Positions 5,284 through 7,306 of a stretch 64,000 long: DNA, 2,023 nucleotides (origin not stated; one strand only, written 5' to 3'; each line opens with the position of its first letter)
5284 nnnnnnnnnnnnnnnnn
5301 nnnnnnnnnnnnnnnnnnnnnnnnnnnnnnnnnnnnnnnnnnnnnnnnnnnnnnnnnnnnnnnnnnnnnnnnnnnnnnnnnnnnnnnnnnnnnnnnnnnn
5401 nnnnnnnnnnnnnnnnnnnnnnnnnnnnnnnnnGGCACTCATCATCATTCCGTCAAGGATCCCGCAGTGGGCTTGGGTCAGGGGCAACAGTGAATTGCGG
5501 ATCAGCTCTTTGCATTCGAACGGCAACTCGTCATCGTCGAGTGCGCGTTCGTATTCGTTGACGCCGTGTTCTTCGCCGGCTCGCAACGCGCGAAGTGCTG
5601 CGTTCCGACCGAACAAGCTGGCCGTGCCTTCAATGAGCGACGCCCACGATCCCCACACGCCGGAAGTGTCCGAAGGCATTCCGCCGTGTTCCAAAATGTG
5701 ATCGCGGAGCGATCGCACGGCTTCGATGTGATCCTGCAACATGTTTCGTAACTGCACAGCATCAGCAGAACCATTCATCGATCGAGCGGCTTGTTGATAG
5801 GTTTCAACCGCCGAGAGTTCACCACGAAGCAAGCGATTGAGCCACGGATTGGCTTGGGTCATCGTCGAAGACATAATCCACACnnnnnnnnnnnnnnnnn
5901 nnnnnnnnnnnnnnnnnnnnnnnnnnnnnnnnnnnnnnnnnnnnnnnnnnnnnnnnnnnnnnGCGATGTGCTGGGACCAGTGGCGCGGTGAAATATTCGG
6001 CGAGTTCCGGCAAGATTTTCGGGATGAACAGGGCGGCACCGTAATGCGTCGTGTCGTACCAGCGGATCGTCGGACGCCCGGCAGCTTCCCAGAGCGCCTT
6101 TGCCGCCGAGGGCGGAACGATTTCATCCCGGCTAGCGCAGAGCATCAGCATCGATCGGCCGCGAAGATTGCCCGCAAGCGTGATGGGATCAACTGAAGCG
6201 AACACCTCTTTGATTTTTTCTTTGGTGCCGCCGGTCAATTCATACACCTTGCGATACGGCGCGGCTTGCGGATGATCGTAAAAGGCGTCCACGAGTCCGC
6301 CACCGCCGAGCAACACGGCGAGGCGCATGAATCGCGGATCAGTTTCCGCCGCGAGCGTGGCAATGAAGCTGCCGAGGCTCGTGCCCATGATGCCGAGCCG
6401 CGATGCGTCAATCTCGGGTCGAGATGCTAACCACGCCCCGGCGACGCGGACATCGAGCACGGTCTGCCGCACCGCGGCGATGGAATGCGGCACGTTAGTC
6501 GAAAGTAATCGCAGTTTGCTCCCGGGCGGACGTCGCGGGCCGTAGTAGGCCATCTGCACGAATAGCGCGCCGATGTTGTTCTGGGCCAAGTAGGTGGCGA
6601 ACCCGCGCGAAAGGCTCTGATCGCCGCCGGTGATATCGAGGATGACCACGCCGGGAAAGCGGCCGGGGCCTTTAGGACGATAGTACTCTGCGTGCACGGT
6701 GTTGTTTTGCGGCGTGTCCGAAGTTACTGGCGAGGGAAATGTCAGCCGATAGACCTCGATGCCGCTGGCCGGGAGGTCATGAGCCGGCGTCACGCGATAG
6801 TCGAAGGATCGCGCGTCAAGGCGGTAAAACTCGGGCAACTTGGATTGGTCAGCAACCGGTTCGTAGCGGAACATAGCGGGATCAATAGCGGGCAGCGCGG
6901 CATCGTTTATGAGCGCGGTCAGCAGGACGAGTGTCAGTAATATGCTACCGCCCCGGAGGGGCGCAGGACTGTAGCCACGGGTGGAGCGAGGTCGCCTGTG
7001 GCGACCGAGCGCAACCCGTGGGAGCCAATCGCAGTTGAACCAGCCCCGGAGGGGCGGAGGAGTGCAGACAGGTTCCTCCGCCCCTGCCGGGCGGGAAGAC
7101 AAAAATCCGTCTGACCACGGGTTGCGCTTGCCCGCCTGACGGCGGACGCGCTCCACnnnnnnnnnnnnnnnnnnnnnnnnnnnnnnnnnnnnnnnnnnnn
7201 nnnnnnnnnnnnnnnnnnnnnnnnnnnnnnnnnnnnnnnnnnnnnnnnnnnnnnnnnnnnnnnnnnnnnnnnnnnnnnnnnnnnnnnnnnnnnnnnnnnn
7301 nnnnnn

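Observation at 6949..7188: Nested MITE-like palindromic element occupying the 5' end of an alpha/beta-hydrolase gene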

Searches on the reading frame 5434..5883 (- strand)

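Call 12: search_protein_families(library=pfam, proteins=[window:5434-5883:-])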
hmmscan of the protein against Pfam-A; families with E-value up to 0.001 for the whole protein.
window:5434-5883:- (150 aa): 2 families
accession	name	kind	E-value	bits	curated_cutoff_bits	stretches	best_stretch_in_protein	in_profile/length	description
PF09537.16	DUF2383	-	1.3e-10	41.8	30.8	1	15-116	6-110/111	Domain of unknown function (DUF2383)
PF03232.19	COQ7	-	0.00054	20.1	23.5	1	21-115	13-108/169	Ubiquinone biosynthesis protein COQ7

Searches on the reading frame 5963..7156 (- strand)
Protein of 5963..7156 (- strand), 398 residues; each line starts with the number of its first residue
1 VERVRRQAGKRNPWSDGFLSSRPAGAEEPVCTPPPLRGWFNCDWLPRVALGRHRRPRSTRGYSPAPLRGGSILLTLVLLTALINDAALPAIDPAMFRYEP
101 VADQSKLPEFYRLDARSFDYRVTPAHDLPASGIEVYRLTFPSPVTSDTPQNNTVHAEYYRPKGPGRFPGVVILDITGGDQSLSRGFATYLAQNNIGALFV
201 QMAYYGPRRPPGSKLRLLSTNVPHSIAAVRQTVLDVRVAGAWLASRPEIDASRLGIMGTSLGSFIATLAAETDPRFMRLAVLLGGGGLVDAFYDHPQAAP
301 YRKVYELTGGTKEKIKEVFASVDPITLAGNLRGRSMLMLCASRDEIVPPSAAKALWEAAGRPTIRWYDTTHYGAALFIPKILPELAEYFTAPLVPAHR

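Call 12: search_protein_families(library=pfam, proteins=[window:5963-7156:-])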
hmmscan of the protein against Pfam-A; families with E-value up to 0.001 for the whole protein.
window:5963-7156:- (398 aa): 4 families
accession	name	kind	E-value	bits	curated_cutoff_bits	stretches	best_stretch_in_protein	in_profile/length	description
PF00326.27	Peptidase_S9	-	1.5e-08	34.9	22.6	1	232-356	44-167/213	Prolyl oligopeptidase family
PF09752.15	ABHD18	-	1.6e-08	34.5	21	1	148-279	70-202/351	Alpha/beta hydrolase domain containing 18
PF05448.18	AXE1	-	0.00017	20.9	21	0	127-368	48-299/321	Acetyl xylan esterase (AXE1)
PF12146.15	Hydrolase_4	-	0.00034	20.4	27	0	231-285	57-109/239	Serine aminopeptidase, S33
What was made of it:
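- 5960..6874 (-): Alpha/beta-hydrolase gene body as annotated by NCBI (304 aa, starting MFRYEP, no signal peptide). Pfam hits to Peptidase_S9 and ABHD18 (call 12).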

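Call 13: find_homologous_proteins(query=window:5963-7156:-)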
Query window:5963-7156:- (398 aa): 1659 proteins with E <= 0.001 among 8000 candidates; the best 120 are listed.
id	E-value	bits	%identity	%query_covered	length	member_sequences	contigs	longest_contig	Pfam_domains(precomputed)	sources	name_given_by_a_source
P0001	5.2e-201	686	100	76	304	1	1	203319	PF00326.28,PF09752.16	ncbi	ncbi:MAG: alpha/beta hydrolase family protein [Gemmataceae bacterium]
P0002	1.0e-146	507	72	76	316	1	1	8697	PF00326.28,PF05448.19,PF01738.25,PF09752.16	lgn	-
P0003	1.7e-146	506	69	79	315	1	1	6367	PF00326.28,PF05448.19,PF01738.25,PF20434.6,PF09752.16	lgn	-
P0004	2.6e-146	506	71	77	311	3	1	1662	PF00326.28,PF05448.19,PF01738.25,PF09752.16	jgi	jgi:dienelactone hydrolase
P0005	4.6e-145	502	68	80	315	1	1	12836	PF00326.28,PF05448.19,PF01738.25,PF20434.6,PF09752.16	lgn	-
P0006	3.9e-144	499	70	79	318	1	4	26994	PF00326.28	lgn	-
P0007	5.5e-144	498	73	75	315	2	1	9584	PF00326.28,PF05448.19,PF01738.25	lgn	-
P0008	5.6e-144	498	70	76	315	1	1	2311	PF00326.28,PF05448.19,PF20434.6,PF09752.16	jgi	jgi:dienelactone hydrolase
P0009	6.6e-144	498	73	75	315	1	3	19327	PF00326.28,PF05448.19,PF01738.25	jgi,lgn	jgi:dienelactone hydrolase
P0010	1.3e-143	497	69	79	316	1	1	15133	PF00326.28,PF01738.25,PF20434.6,PF09752.16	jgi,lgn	jgi:dienelactone hydrolase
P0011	2.6e-143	496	72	76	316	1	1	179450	PF00326.28,PF05448.19,PF01738.25,PF09752.16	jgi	-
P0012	6.8e-143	495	66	82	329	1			PF00326.28,PF05448.19,PF09752.16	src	-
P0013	8.4e-143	494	68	81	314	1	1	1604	PF00326.28,PF05448.19,PF01738.25,PF09752.16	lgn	-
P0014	1.3e-140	487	73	74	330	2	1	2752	PF00326.28,PF05448.19,PF01738.25,PF09752.16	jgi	jgi:dienelactone hydrolase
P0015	2.9e-140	486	70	74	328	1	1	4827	PF00326.28,PF01738.25,PF09752.16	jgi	jgi:dienelactone hydrolase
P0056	5.4e-131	455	68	75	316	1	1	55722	PF00326.28,PF09752.16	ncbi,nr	ncbi:MAG: alpha/beta hydrolase family protein [Gemmataceae bacterium]|nr:alpha/beta hydrolase family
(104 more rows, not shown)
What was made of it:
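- Palindromic repeats can confuse assemblers, and the source is a MAG (call 13).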

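Call 16: find_encoding_contigs(protein=P0002, flank=3000, max_places=2)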
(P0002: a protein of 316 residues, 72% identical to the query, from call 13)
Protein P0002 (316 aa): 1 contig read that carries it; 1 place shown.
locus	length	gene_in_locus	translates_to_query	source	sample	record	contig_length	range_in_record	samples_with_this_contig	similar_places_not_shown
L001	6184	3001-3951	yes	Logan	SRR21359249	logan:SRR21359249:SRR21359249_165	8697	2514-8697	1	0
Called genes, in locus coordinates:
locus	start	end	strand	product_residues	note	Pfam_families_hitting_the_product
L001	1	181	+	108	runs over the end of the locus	-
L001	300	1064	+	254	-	PF00149:Metallophos, PF12850:Metallophos_2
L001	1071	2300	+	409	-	PF04455:Saccharop_dh_N, PF21571:ArgZ-like_C_1st, PF21570:ArgZ-like_C_2nd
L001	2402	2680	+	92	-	PF02604:PhdYeFM_antitox (weak)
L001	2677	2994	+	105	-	PF05016:ParE_toxin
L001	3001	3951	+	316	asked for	PF09752:ABHD18, PF01738:DLH (weak), PF05448:AXE1 (weak), PF00326:Peptidase_S9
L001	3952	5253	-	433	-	PF00685:Sulfotransfer_1 (weak), PF13469:Sulfotransfer_3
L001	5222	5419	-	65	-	-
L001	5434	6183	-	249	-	?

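Call 17: find_encoding_contigs(protein=P0056, flank=3000, max_places=2)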
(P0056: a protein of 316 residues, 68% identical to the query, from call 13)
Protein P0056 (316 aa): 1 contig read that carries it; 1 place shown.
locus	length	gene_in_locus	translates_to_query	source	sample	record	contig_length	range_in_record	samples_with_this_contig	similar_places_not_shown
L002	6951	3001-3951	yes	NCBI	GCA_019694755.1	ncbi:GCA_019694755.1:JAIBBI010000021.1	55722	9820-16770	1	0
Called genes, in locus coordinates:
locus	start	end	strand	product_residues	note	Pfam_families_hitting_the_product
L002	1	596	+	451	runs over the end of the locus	PF07394:DUF1501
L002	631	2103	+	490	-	PF00884:Sulfatase, PF01663:Phosphodiest (faint), PF00884:Sulfatase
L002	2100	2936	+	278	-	PF00795:CN_hydrolase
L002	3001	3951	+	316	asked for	PF09752:ABHD18 (weak), PF00326:Peptidase_S9 (weak)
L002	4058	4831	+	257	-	-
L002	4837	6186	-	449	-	PF13469:Sulfotransfer_3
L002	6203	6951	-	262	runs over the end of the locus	-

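Call 18: find_encoding_contigs(protein=P0011, flank=3000, max_places=2)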
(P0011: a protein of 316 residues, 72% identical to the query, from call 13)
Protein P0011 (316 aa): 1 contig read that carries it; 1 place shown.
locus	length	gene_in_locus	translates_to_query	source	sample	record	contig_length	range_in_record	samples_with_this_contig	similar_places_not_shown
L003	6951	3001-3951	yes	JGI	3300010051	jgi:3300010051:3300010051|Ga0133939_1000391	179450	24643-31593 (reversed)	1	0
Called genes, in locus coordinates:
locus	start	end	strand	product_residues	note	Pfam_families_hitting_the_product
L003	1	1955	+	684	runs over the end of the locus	PF26550:Tricorn_2nd (faint), PF26549:Tricorn_N, PF07676:PD40, PF00326:Peptidase_S9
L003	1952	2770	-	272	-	-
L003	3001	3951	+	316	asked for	PF05448:AXE1 (faint), PF09752:ABHD18 (faint), PF01738:DLH (faint), PF00326:Peptidase_S9 (weak)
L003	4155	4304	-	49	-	-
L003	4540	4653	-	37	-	-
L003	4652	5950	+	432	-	PF07228:SpoIIE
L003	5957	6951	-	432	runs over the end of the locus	PF07394:DUF1501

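Call 19: find_encoding_contigs(protein=P0005, flank=3000, max_places=2)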
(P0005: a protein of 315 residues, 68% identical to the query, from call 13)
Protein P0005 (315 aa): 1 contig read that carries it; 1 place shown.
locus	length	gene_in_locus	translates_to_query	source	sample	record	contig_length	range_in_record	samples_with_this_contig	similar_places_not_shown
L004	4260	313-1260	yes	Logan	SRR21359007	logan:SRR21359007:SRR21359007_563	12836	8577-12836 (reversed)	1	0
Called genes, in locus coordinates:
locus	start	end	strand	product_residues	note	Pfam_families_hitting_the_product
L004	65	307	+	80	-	-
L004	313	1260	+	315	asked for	PF09752:ABHD18, PF01738:DLH (weak), PF05448:AXE1 (faint), PF20434:BD-FAE (faint), PF00326:Peptidase_S9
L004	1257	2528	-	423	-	PF00685:Sulfotransfer_1, PF13469:Sulfotransfer_3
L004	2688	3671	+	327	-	PF00579:tRNA-synt_1b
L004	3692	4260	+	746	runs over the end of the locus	-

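Call 20: find_encoding_contigs(protein=P0009, flank=3000, max_places=2)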
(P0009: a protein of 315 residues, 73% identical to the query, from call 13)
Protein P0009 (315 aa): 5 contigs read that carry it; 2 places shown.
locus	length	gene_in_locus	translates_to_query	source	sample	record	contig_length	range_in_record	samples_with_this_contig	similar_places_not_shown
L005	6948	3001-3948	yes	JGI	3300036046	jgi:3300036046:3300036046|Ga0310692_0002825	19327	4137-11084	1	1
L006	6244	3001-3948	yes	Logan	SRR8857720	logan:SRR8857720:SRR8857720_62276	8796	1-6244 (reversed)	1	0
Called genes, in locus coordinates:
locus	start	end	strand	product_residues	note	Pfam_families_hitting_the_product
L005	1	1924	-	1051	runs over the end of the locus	PF18470:Cas9_a, PF13395:HNH_4, PF18541:RuvC_III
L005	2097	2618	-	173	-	-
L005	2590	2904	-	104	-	-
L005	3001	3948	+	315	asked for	PF05448:AXE1 (faint), PF01738:DLH (weak), PF00326:Peptidase_S9 (weak)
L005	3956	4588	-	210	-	PF05685:Uma2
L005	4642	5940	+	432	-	PF07228:SpoIIE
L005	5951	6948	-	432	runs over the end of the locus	PF07394:DUF1501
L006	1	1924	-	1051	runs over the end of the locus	PF18470:Cas9_a, PF13395:HNH_4, PF18541:RuvC_III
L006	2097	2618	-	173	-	-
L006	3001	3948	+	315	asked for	PF05448:AXE1 (faint), PF01738:DLH (weak), PF00326:Peptidase_S9 (weak)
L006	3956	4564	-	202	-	PF05685:Uma2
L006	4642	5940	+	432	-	PF07228:SpoIIE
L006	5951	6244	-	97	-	?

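Call 21: find_encoding_contigs(protein=P0010, flank=3000, max_places=2)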
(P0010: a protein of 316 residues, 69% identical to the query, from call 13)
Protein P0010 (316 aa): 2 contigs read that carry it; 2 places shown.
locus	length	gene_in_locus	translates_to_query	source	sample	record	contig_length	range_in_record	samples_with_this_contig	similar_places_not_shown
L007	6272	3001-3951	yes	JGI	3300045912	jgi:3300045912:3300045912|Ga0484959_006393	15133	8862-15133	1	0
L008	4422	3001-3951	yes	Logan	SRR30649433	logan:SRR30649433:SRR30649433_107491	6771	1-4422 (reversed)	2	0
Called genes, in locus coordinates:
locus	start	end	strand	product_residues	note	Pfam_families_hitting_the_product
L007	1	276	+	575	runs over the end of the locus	PF00092:VWA, PF13519:VWA_2, PF07719:TPR_2 (faint), PF13414:TPR_11 (faint)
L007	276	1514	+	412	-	-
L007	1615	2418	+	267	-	PF01882:DUF58, PF13519:VWA_2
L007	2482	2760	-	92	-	-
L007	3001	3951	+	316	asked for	PF09752:ABHD18 (weak), PF01738:DLH, PF20434:BD-FAE (faint), PF00326:Peptidase_S9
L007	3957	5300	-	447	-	PF01408:GFO_IDH_MocA (weak), PF22725:GFO_IDH_MocA_C3 (weak)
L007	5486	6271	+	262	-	?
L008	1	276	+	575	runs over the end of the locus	PF00092:VWA, PF13519:VWA_2, PF07719:TPR_2 (faint), PF13414:TPR_11 (faint)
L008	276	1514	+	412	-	-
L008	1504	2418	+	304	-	PF01882:DUF58, PF13519:VWA_2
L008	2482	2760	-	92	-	-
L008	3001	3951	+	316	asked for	PF09752:ABHD18 (weak), PF01738:DLH, PF20434:BD-FAE (faint), PF00326:Peptidase_S9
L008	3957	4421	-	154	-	?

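Call 22: find_encoding_contigs(protein=P0006, flank=3000, max_places=2)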
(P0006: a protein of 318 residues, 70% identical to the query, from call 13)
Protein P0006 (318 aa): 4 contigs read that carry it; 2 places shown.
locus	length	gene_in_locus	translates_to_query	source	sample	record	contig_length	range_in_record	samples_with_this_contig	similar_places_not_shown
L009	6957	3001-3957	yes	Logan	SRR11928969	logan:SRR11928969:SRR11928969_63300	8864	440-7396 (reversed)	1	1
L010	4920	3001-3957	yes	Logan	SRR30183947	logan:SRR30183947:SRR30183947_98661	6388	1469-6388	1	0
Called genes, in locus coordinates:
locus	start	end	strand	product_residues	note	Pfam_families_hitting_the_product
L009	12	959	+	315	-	PF00730:HhH-GPD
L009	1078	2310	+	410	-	PF02353:CMAS, PF13489:Methyltransf_23, PF13847:Methyltransf_31 (weak), PF08241:Methyltransf_11, PF08242:Methyltransf_12, PF13649:Methyltransf_25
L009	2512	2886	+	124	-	PF03779:SPW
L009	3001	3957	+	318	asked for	PF00326:Peptidase_S9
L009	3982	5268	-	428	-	PF00685:Sulfotransfer_1 (weak), PF13469:Sulfotransfer_3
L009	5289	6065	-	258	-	-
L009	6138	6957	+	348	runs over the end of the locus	PF00579:tRNA-synt_1b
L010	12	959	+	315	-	PF00730:HhH-GPD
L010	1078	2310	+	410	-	PF02353:CMAS, PF13489:Methyltransf_23, PF13847:Methyltransf_31 (weak), PF08241:Methyltransf_11, PF08242:Methyltransf_12, PF13649:Methyltransf_25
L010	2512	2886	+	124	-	PF03779:SPW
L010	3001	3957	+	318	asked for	PF00326:Peptidase_S9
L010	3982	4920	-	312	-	?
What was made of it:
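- Tried and rejected: The upstream neighbour is shared in L001 (probably also L004, which begins with the end of that gene), so no true empty site was available (calls 16-22).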

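Call 74: find_encoding_contigs(protein=P0001, flank=2500, max_places=2)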
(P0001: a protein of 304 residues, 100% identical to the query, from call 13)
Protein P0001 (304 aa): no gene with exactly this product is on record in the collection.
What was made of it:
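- Tried and rejected: Not on record (call 74).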
